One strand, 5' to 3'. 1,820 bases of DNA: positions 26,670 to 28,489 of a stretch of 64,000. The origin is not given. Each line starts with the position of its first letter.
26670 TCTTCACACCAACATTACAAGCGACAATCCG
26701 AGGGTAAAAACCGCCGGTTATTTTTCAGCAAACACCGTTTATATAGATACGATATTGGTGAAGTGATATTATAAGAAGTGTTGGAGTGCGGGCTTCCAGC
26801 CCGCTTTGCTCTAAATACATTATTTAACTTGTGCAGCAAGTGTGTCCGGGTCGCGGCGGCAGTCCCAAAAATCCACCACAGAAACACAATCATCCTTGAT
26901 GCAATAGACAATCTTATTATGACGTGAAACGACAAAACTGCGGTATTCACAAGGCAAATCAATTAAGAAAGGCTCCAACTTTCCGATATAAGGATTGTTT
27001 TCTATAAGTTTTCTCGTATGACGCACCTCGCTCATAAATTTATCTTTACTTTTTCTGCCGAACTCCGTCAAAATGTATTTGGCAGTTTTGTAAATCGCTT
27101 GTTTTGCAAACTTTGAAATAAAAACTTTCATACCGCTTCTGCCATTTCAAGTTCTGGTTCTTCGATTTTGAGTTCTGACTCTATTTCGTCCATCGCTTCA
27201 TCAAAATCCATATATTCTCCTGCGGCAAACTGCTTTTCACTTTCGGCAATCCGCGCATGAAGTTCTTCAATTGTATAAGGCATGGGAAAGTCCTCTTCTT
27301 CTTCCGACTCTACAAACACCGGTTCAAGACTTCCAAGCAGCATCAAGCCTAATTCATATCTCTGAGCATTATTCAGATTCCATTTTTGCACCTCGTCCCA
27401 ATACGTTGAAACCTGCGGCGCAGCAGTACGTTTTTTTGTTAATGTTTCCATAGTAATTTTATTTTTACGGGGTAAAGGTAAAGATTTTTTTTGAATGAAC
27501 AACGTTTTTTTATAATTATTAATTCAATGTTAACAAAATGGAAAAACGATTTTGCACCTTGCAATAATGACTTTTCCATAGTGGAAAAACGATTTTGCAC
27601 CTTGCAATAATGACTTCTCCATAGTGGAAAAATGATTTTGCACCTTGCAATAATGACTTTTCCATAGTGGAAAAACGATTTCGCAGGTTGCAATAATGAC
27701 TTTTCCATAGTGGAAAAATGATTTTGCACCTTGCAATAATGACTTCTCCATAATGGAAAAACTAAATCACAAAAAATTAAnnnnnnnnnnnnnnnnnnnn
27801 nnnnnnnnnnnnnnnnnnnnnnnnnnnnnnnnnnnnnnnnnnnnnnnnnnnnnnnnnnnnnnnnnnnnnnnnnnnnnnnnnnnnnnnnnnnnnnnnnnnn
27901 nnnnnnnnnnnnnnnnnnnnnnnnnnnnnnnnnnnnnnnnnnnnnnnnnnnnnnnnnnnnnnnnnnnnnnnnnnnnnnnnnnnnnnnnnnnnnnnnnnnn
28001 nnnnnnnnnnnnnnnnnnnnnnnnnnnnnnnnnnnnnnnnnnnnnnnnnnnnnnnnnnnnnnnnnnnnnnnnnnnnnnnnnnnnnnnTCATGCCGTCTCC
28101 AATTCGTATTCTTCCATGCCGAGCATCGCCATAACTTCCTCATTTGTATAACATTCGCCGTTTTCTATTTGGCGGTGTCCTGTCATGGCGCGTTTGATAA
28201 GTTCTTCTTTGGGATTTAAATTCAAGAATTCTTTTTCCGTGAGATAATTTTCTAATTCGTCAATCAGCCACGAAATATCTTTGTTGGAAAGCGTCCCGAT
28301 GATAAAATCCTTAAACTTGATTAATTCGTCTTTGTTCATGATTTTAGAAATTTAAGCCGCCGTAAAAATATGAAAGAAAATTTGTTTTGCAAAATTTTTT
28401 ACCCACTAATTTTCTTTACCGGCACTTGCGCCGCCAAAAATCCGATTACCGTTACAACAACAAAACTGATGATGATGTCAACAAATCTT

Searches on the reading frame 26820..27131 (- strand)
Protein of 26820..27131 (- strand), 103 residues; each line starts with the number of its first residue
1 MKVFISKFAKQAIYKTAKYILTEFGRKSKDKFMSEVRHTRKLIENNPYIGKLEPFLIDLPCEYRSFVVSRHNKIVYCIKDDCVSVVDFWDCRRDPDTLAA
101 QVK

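Call 15: search_protein_families(library=pfam, proteins=[window:26820-27131:-], max_evalue=0.01)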
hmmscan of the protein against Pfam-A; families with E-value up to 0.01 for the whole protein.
window:26820-27131:- (103 aa): 0 families

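Call 23: find_encoding_contigs(protein=window:26820-27131:-, flank=6000, max_places=10)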
Protein window:26820-27131:- (103 aa): 24 contigs read that carry it; 10 places shown.
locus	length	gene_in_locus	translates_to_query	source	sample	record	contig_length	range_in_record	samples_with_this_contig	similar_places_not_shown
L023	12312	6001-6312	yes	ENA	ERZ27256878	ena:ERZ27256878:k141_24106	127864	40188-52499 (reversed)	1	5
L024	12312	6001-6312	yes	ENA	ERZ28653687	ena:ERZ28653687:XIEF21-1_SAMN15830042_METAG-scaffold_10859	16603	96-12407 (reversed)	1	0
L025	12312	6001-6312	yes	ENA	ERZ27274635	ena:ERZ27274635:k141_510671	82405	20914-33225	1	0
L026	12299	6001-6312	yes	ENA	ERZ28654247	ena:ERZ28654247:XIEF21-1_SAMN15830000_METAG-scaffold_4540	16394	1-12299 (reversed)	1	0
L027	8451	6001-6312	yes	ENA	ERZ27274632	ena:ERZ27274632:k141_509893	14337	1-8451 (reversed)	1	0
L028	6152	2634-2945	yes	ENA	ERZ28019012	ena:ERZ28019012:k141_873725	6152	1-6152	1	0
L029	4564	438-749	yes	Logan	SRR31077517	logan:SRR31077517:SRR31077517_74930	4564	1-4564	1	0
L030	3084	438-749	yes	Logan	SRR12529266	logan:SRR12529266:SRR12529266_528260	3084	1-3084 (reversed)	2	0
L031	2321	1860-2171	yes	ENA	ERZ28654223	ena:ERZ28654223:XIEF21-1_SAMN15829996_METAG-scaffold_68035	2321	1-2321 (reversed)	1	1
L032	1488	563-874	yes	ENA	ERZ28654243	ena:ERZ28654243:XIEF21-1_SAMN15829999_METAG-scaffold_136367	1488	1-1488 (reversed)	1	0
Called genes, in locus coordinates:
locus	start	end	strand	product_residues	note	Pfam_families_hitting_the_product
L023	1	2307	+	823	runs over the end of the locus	PF13620:CarboxypepD_reg, PF13715:CarbopepD_reg_2, PF00593:TonB_dep_Rec_b-barrel, PF14905:OMP_b-brl_3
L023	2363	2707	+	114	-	PF02033:RBFA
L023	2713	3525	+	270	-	PF13489:Methyltransf_23, PF02353:CMAS, PF13679:Methyltransf_32 (weak), PF13847:Methyltransf_31, PF08241:Methyltransf_11, PF08242:Methyltransf_12, PF13649:Methyltransf_25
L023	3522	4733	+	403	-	PF12704:MacB_PCD, PF02687:FtsX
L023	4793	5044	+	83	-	-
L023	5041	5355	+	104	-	PF05016:ParE_toxin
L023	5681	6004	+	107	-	-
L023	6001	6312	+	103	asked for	-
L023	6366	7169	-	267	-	PF14054:DUF4249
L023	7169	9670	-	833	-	PF00912:Transgly, PF28500:PBP_middle, PF00905:Transpeptidase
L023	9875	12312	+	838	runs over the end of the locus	PF01751:Toprim, PF01131:Topoisom_bac, PF13368:Toprim_C_rpt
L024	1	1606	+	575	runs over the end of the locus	PF13620:CarboxypepD_reg, PF13715:CarbopepD_reg_2, PF14905:OMP_b-brl_3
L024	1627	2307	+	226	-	PF14905:OMP_b-brl_3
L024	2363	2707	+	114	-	PF02033:RBFA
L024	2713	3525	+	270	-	PF13489:Methyltransf_23, PF01728:FtsJ (faint), PF02353:CMAS, PF13679:Methyltransf_32 (weak), PF13847:Methyltransf_31, PF08241:Methyltransf_11, PF08242:Methyltransf_12, PF13649:Methyltransf_25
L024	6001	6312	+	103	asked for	-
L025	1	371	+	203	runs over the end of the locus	PF01557:FAA_hydrolase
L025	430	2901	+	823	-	PF13620:CarboxypepD_reg, PF13715:CarbopepD_reg_2, PF00593:TonB_dep_Rec_b-barrel, PF14905:OMP_b-brl_3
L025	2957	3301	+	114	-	PF02033:RBFA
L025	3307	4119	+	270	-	PF13489:Methyltransf_23, PF02353:CMAS, PF13679:Methyltransf_32 (weak), PF13847:Methyltransf_31, PF08241:Methyltransf_11, PF08242:Methyltransf_12, PF13649:Methyltransf_25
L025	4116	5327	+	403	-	PF12704:MacB_PCD, PF02687:FtsX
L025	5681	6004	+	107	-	-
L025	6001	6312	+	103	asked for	-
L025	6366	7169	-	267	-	PF14054:DUF4249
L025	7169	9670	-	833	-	PF00912:Transgly, PF28500:PBP_middle, PF00905:Transpeptidase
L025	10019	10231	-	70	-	-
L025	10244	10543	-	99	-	PF09907:HigB_toxin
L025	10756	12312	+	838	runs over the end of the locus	PF01751:Toprim, PF01131:Topoisom_bac, PF13368:Toprim_C_rpt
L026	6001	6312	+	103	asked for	-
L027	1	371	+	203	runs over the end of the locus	PF01557:FAA_hydrolase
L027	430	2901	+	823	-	PF13620:CarboxypepD_reg, PF13715:CarbopepD_reg_2, PF00593:TonB_dep_Rec_b-barrel, PF14905:OMP_b-brl_3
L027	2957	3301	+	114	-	PF02033:RBFA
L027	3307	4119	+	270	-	PF13489:Methyltransf_23, PF02353:CMAS, PF13679:Methyltransf_32 (weak), PF13847:Methyltransf_31, PF08241:Methyltransf_11, PF08242:Methyltransf_12, PF13649:Methyltransf_25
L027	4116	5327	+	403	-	PF12704:MacB_PCD, PF02687:FtsX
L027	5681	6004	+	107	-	-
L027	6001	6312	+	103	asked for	-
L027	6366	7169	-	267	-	PF14054:DUF4249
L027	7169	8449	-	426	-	?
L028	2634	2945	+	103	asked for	-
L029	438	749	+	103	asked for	-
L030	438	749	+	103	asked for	-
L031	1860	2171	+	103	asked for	-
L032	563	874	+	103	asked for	-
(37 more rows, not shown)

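Call 48: search_protein_families(library=ncbifam, proteins=[window:26820-27131:-], max_evalue=1)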
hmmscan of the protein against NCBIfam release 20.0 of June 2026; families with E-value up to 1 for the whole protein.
window:26820-27131:- (103 aa): 1 family
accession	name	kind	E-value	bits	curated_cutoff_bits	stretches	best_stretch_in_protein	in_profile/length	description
TIGR02116.1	toxin_Txe_YoeB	equivalog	0.041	14.1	51.8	1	29-89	16-77/80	Txe/YoeB family addiction module toxin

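Call 49: search_protein_families(library=pfam, proteins=[window:26820-27131:-], max_evalue=1)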
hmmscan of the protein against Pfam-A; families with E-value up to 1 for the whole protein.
window:26820-27131:- (103 aa): 1 family
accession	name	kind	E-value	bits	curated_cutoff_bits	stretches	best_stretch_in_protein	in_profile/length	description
PF06769.20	YoeB_toxin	-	0.086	13.3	27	1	41-88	28-76/80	YoeB-like toxin of bacterial type II toxin-antitoxin system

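Call 66: search_solved_structures(query=window:26820-27131:-, max_evalue=10)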
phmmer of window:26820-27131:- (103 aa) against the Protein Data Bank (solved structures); distinct sequences matched with E-value up to 10: 1.
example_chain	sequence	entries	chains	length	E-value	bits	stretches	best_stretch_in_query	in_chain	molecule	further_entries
8yxv_F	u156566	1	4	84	1.1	13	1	31-90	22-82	Putative mRNA interferase YoeB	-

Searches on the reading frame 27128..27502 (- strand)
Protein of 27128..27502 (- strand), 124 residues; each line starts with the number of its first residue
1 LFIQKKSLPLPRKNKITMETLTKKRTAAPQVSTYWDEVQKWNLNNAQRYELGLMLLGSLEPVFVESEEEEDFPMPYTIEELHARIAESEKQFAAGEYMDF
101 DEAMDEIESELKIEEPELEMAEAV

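Call 15: search_protein_families(library=pfam, proteins=[window:27128-27502:-], max_evalue=0.01)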
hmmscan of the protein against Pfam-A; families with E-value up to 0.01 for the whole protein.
window:27128-27502:- (124 aa): 0 families

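Call 42: find_homologous_proteins(query=window:27128-27451:-, max_evalue=0.001)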
Query window:27128-27451:- (107 aa): 23 proteins with E <= 0.001 among 28 candidates.
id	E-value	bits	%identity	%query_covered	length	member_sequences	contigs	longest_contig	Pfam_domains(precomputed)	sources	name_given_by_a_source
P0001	9.9e-62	223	100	100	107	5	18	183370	-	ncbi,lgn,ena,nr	ncbi:MAG: hypothetical protein IKO99_03040 [Bacteroidales bacterium]|nr:hypothetical protein [Bacter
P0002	5.0e-52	192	87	100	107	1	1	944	-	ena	-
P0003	8.8e-52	191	86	100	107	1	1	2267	-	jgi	-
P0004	1.1e-51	191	86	100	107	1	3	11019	-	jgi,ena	jgi:hypothetical protein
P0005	6.5e-45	169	77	100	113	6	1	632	-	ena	-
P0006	6.8e-37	144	72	100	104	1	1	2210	-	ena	-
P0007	8.9e-37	143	71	100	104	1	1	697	-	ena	-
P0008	3.3e-36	141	71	100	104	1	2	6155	-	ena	-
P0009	8.0e-33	130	65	100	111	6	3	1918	-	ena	-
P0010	1.5e-21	94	49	88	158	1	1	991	-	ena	-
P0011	1.3e-11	62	74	29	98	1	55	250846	-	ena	-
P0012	1.4e-11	62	74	29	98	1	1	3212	-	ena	-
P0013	1.4e-11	62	74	29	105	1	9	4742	-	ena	-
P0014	1.5e-11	62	74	29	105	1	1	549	-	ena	-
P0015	1.7e-11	62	74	29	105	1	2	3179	-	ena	-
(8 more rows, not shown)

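Call 43: find_encoding_contigs(protein=P0004, flank=3000, max_places=4)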
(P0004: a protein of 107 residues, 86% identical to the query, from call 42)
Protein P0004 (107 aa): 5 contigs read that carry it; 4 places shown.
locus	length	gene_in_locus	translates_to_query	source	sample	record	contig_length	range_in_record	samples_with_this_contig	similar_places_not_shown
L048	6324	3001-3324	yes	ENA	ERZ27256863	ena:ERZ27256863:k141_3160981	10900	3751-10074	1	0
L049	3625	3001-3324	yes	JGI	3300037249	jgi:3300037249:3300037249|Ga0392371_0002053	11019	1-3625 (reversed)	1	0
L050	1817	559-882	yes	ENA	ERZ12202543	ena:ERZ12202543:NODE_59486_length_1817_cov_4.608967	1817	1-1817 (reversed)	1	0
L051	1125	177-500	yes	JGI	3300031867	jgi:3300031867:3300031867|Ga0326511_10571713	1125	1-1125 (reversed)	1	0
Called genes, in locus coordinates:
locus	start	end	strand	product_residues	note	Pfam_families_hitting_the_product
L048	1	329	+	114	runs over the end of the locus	PF02033:RBFA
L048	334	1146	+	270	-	PF13489:Methyltransf_23, PF02353:CMAS, PF13679:Methyltransf_32 (weak), PF13847:Methyltransf_31, PF08241:Methyltransf_11, PF08242:Methyltransf_12, PF13649:Methyltransf_25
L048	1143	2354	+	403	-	PF12704:MacB_PCD (weak), PF02687:FtsX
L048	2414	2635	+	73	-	-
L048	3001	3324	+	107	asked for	-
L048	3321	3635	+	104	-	PF05016:ParE_toxin (weak)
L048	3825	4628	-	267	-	PF14054:DUF4249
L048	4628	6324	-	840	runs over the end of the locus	?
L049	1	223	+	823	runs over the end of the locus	PF13620:CarboxypepD_reg, PF13715:CarbopepD_reg_2, PF00593:TonB_dep_Rec_b-barrel, PF14905:OMP_b-brl_3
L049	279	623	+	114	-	PF02033:RBFA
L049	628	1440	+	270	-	PF13489:Methyltransf_23, PF02353:CMAS, PF13679:Methyltransf_32 (weak), PF13847:Methyltransf_31, PF08241:Methyltransf_11, PF08242:Methyltransf_12, PF13649:Methyltransf_25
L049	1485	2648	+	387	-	PF12704:MacB_PCD (weak), PF02687:FtsX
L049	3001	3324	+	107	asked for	-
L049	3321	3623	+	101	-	?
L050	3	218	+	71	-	?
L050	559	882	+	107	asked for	-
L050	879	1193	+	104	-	PF05016:ParE_toxin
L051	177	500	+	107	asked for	-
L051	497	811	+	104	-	PF05016:ParE_toxin (weak)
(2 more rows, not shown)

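Call 44: find_encoding_contigs(protein=P0008, flank=3000, max_places=4)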
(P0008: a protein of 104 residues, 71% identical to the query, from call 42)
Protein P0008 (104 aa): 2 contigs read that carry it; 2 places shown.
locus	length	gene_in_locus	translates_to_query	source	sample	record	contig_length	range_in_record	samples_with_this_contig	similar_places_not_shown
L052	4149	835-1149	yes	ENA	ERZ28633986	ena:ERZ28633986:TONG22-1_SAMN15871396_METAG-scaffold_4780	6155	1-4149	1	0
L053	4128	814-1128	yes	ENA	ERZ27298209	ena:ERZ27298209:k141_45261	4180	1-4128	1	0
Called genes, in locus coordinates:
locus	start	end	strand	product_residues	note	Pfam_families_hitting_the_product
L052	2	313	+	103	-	?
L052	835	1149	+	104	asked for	-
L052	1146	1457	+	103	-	PF05016:ParE_toxin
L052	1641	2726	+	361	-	PF28541:DUF8433, PF00119:ATP-synt_A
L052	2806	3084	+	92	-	PF00137:ATP-synt_C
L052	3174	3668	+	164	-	PF00430:ATP-synt_B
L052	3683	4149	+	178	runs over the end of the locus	PF00213:OSCP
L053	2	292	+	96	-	?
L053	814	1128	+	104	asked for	-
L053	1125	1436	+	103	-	PF05016:ParE_toxin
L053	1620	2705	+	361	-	PF28541:DUF8433, PF00119:ATP-synt_A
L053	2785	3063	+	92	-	PF00137:ATP-synt_C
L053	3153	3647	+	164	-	PF00430:ATP-synt_B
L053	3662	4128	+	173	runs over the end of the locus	?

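Call 45: find_encoding_contigs(protein=P0011, flank=3000, max_places=6)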
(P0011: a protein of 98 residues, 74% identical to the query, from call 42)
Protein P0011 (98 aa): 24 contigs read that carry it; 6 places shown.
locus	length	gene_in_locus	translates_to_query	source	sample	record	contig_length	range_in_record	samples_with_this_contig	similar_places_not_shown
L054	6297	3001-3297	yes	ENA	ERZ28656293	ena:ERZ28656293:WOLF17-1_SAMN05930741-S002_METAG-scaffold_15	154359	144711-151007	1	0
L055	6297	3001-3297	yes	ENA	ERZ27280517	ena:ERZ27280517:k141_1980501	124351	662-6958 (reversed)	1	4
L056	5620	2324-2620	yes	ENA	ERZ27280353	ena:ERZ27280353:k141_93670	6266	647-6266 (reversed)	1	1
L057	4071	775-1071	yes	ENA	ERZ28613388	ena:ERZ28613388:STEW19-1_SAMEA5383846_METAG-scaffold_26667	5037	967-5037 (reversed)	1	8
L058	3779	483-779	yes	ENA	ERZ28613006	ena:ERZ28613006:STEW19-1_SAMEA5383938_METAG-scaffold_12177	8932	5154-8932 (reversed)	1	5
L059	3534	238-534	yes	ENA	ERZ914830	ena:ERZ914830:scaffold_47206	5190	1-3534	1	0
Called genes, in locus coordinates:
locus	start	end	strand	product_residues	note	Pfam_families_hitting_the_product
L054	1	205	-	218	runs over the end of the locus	PF19781:DUF6266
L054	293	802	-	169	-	PF12728:HTH_17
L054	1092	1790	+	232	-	-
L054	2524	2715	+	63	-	-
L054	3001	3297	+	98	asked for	-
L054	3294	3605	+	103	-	-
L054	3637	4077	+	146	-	-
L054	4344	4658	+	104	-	-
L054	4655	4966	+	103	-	PF05016:ParE_toxin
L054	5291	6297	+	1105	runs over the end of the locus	-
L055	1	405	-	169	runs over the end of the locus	PF12728:HTH_17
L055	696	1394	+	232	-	-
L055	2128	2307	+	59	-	-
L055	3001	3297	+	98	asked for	-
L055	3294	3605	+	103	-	-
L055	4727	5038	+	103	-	PF05016:ParE_toxin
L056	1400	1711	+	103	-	PF05016:ParE_toxin (weak)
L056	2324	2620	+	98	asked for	-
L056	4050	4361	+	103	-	PF05016:ParE_toxin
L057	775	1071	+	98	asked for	-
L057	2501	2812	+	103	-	PF05016:ParE_toxin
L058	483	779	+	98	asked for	-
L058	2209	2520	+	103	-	PF05016:ParE_toxin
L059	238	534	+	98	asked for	-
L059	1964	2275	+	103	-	PF05016:ParE_toxin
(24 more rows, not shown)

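Call 48: search_protein_families(library=ncbifam, proteins=[window:27128-27451:-], max_evalue=1)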
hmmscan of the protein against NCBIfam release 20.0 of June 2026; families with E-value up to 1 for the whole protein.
window:27128-27451:- (107 aa): 1 family
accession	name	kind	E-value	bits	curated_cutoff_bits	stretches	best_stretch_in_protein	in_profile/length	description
NF050811.1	RelB_ParD_antitoxin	subfamily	0.038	14.2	60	1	50-89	42-81/83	type II toxin-antitoxin system RelB/ParD family antitoxin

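Call 49: search_protein_families(library=pfam, proteins=[window:27128-27451:-], max_evalue=1)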
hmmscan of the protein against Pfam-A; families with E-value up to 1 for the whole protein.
window:27128-27451:- (107 aa): 3 families
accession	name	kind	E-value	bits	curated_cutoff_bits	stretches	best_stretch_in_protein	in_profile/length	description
PF12230.13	PRP21_like_P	-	0.095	13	28.2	1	46-102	56-110/213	Pre-mRNA splicing factor PRP21 like protein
PF18431.6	RNAse_A_bac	-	0.25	12.6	27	0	60-102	11-53/113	Bacterial CdiA-CT RNAse A domain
PF16326.10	ABC_tran_CTD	-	0.38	11.4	32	1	58-105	14-61/69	ABC transporter C-terminal domain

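Call 64: predict_structure(alignment_id=A3)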
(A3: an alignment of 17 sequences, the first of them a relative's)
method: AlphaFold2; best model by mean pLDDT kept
length: 107 residues; sequences in the alignment: 17
mean_pLDDT: 66.5   pTM: 0.27
mean pLDDT of the five models: 66.5, 66.2, 63.7, 63.5, 63.1
residues with pLDDT >= 90: 0; 70-90: 52; 50-70: 36; < 50: 19
segments of 3 or more residues with pLDDT < 50: 1-11, 46-52
pLDDT, mean of each block of 10 residues (from residue 1): 40 59 74 71 51 62 87 82 80 68 55
secondary structure, 60 per line:
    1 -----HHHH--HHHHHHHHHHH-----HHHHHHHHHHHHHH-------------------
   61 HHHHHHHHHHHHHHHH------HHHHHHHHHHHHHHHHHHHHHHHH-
elements in order: H6-9 H12-22 H28-41 H61-76 H83-106

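Call 65: search_solved_structures(query=A3, max_evalue=10)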
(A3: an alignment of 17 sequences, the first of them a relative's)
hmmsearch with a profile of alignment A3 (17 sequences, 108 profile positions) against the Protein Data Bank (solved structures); distinct sequences matched with E-value up to 10: 5.
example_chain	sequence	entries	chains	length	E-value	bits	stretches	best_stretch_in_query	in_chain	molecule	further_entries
4qnu_A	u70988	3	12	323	0.075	16.4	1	55-91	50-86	tRNA (mo5U34)-methyltransferase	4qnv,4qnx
3kf9_A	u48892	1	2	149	0.18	15.2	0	62-106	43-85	Caltractin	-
2o3j_A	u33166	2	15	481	0.72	13.3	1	10-47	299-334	UDP-glucose 6-dehydrogenase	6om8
3qrx_A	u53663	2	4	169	1.6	12.1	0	54-89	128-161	Centrin | Caltractin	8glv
2l1w_A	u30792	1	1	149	3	11.3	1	61-107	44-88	Calmodulin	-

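Call 80: find_encoding_contigs(protein=P0010, flank=3000, max_places=4)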
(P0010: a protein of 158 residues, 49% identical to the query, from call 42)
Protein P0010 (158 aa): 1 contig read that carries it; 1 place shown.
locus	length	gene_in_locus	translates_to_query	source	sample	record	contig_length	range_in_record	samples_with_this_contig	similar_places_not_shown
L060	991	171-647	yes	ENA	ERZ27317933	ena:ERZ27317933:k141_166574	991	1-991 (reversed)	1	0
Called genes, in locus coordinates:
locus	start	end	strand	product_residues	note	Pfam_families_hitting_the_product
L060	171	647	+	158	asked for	-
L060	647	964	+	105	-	PF05016:ParE_toxin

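Call 82: find_encoding_contigs(protein=P0003, flank=2500, max_places=3)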
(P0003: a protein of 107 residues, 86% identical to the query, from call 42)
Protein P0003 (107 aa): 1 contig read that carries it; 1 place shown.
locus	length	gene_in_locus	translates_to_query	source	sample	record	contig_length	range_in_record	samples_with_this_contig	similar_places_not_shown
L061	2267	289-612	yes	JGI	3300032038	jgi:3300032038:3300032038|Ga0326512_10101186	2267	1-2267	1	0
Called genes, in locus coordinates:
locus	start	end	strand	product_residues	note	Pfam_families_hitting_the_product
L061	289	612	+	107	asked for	-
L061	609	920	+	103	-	PF05016:ParE_toxin (weak)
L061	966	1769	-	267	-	PF14054:DUF4249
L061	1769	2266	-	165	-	?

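Call 83: find_encoding_contigs(protein=P0009, flank=2500, max_places=4)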
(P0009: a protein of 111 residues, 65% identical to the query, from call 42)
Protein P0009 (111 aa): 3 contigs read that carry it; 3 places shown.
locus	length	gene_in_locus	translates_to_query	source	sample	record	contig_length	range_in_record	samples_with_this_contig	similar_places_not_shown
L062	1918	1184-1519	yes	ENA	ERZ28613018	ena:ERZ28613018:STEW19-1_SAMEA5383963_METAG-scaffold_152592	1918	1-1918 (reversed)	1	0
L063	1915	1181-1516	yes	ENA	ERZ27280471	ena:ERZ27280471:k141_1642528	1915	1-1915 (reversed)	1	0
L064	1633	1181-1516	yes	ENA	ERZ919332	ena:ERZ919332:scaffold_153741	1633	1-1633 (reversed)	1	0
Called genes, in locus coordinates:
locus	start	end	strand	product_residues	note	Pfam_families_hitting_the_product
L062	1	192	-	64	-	?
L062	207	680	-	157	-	PF03449:GreA_GreB_N, PF01272:GreA_GreB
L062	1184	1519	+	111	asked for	-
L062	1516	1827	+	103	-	PF05016:ParE_toxin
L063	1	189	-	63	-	?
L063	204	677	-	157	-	PF03449:GreA_GreB_N, PF01272:GreA_GreB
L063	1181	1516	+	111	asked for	-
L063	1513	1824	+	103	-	PF05016:ParE_toxin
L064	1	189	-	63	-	?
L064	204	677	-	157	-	PF03449:GreA_GreB_N, PF01272:GreA_GreB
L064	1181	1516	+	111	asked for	-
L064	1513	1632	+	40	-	?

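Call 84: find_encoding_contigs(protein=P0006, flank=2500, max_places=3)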
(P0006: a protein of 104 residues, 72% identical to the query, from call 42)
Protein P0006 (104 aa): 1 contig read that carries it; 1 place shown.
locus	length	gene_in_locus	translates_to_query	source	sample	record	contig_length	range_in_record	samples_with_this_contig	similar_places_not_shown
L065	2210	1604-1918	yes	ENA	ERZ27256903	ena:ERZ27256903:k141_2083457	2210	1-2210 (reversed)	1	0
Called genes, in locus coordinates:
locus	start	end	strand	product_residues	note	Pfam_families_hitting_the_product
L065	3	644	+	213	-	?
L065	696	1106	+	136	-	-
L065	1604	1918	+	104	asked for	-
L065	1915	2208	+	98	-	?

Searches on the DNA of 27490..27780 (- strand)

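Call 21: search_dna_similar(query=window:27490-27780:-, collection=plasmids, mode=distant, max_evalue=0.001)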
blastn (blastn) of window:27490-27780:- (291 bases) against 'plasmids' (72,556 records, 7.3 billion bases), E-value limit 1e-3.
No match.

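Call 22: search_dna_similar(query=window:27490-27780:-, collection=phages, mode=distant, max_evalue=0.001)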
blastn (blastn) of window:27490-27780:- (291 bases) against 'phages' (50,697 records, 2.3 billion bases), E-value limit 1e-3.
Records with a match: 384; places in all: 384; records where one place covers at least 80% of the query: 0.
Best place of each record, by identity: 80-90% 384.
By first word of the organism name: Escherichia 256; Shigella 48; Enterobacteria 32; Yersinia 20; Tequatrovirus 10; Salmonella 9; Citrobacter 4; Serratia 2; Pseudomonas 2; Proteus 1.
By host as written in the record: Escherichia coli 116; - 54; Escherichia coli B 23; Shigella sp. 14; Yersinia pseudotuberculosis 14; Escherichia coli K-12 10; Escherichia coli O157:H7 9; Shigella flexneri 7; and 86 more.
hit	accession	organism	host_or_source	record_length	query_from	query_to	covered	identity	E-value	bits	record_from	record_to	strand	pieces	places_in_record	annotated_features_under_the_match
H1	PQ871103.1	Escherichia phage vB_Eco_ZCEC15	Escherichia coli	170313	231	275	15%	87.0%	4e-5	54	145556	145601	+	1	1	head assembly chaperone protein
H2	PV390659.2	Escherichia phage vB_EcoM_P8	Escherichia coli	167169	231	275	15%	87.0%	4e-5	54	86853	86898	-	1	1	capsid assembly protein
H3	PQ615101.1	Shigella phage SP21535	Shigella sonnei CICC 21535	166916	231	275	15%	87.0%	4e-5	54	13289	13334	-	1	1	capsid assembly protein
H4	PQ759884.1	Escherichia phage Pu-Krd-SF4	Escherichia coli B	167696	231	275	15%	87.0%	4e-5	54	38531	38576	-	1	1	head morphogenesis protein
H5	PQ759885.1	Escherichia phage Pu-Krd-SF5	Escherichia coli B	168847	231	275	15%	87.0%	4e-5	54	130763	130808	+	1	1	head morphogenesis protein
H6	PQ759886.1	Escherichia phage Pu-Krd-SF6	Escherichia coli B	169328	231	275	15%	87.0%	4e-5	54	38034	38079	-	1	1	head morphogenesis protein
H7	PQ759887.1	Escherichia phage Pu-Krd-SF7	Escherichia coli B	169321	231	275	15%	87.0%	4e-5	54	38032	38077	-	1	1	head morphogenesis protein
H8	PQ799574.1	Escherichia phage vB_EcoM_Maryam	Escherichia coli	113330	231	275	15%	87.0%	4e-5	54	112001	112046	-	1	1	hypothetical protein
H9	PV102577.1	Escherichia phage vB_EcoM_BMB16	Escherichia coli DH5[alpha]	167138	231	275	15%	87.0%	4e-5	54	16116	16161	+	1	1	head assembly chaperone protein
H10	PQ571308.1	Shigella phage SF2-1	Shigella flexneri SM3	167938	231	275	15%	87.0%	4e-5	54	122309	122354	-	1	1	head morphogenesis protein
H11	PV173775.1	Escherichia phage GEP001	Escherichia coli ATCC 35150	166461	231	275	15%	87.0%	4e-5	54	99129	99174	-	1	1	head morphogenesis protein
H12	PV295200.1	Escherichia phage vB_Eco_BCPEco_001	Escherichia coli 002/1-14/R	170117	231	275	15%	87.0%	4e-5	54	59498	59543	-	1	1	hypothetical protein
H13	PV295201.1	Shigella phage vB_Shso_BCPShso_001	Shigella sonnei 005/2-13/R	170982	231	275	15%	87.0%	4e-5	54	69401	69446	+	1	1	hypothetical protein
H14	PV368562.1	Salmonella phage vB_Sen_BCPSen_003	Salmonella enterica subsp. enterica ...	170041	231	275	15%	87.0%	4e-5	54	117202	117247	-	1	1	hypothetical protein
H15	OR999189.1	Enterobacteria phage P922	Escherichia coli 25922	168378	231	275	15%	87.0%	4e-5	54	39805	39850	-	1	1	putative head assembly cochaperone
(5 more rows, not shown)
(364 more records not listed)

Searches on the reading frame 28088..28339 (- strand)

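Call 15: search_protein_families(library=pfam, proteins=[window:28088-28339:-], max_evalue=0.01)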
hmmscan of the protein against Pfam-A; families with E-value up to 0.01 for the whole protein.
window:28088-28339:- (83 aa): 0 families

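Call 48: search_protein_families(library=ncbifam, proteins=[window:28088-28339:-], max_evalue=1)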
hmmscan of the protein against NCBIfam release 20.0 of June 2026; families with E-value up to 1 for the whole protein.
window:28088-28339:- (83 aa): 0 families

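Call 49: search_protein_families(library=pfam, proteins=[window:28088-28339:-], max_evalue=1)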
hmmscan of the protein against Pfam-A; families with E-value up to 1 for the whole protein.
window:28088-28339:- (83 aa): 1 family
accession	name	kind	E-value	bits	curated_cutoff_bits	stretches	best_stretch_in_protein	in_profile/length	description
PF16808.10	PKcGMP_CC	-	0.025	14.6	35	1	25-37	9-21/35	Coiled-coil N-terminus of cGMP-dependent protein kinase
